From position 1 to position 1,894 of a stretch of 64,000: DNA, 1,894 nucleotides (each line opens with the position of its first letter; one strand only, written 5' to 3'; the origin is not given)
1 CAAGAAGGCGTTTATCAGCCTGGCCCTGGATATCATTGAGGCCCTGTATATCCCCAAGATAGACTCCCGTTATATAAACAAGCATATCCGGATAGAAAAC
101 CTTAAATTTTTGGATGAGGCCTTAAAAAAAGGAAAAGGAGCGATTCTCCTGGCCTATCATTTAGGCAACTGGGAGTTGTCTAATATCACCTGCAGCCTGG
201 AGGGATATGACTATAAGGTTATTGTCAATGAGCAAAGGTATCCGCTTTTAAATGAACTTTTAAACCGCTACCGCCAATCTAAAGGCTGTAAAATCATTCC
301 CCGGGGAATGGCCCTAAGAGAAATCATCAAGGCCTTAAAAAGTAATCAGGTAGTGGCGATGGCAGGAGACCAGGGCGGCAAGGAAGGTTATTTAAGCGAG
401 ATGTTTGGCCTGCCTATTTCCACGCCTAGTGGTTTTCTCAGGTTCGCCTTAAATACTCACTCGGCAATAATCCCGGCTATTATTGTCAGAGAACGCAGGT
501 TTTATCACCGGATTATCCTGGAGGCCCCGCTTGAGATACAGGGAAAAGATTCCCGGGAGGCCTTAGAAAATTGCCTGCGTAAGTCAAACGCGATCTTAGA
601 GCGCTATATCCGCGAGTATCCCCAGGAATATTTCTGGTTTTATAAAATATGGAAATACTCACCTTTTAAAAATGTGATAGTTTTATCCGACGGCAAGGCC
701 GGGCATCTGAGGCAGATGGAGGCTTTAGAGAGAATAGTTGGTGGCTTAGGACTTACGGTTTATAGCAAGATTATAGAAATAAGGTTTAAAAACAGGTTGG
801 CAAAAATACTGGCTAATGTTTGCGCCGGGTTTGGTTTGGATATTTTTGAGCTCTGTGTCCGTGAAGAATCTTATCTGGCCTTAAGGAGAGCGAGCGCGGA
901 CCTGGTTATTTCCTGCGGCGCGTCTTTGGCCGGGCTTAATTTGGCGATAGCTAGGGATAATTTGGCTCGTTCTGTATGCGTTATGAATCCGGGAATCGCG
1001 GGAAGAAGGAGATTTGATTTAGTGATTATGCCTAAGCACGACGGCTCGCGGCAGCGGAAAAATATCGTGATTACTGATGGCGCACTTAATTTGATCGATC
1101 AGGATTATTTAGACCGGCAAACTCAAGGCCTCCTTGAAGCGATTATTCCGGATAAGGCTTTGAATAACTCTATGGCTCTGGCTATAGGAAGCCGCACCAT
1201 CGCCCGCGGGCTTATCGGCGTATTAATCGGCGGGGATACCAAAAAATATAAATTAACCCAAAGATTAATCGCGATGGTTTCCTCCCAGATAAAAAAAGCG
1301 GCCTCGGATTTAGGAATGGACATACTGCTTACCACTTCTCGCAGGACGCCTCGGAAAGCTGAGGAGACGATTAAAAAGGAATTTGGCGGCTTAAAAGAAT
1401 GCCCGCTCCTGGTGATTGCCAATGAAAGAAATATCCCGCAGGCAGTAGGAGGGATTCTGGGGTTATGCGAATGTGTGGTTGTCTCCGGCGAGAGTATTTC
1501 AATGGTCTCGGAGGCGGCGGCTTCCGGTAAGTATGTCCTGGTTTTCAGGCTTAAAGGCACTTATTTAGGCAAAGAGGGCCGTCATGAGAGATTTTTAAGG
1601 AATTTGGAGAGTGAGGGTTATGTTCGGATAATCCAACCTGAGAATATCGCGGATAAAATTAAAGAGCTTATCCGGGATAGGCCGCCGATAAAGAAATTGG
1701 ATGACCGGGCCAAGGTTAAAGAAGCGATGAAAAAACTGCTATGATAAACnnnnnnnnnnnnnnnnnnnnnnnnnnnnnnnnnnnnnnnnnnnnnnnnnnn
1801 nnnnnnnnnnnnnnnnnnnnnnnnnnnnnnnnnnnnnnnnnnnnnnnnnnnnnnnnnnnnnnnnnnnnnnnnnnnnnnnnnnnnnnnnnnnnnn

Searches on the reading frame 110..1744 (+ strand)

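Call 65: search_protein_families(library=pfam, proteins=[window:110-1744:+], max_evalue=0.00001)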
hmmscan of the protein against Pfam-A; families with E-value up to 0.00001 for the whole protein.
window:110-1744:+ (544 aa): 2 families
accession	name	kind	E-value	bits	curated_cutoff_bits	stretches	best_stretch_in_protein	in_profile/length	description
PF06258.17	Mito_fiss_Elm1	-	2e-48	165.5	27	1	197-539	1-299/304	Mitochondrial fission ELM1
PF03279.18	Lip_A_acyltrans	-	1e-30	107.4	22.3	1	2-182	114-294/295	Bacterial lipid A biosynthesis acyltransferase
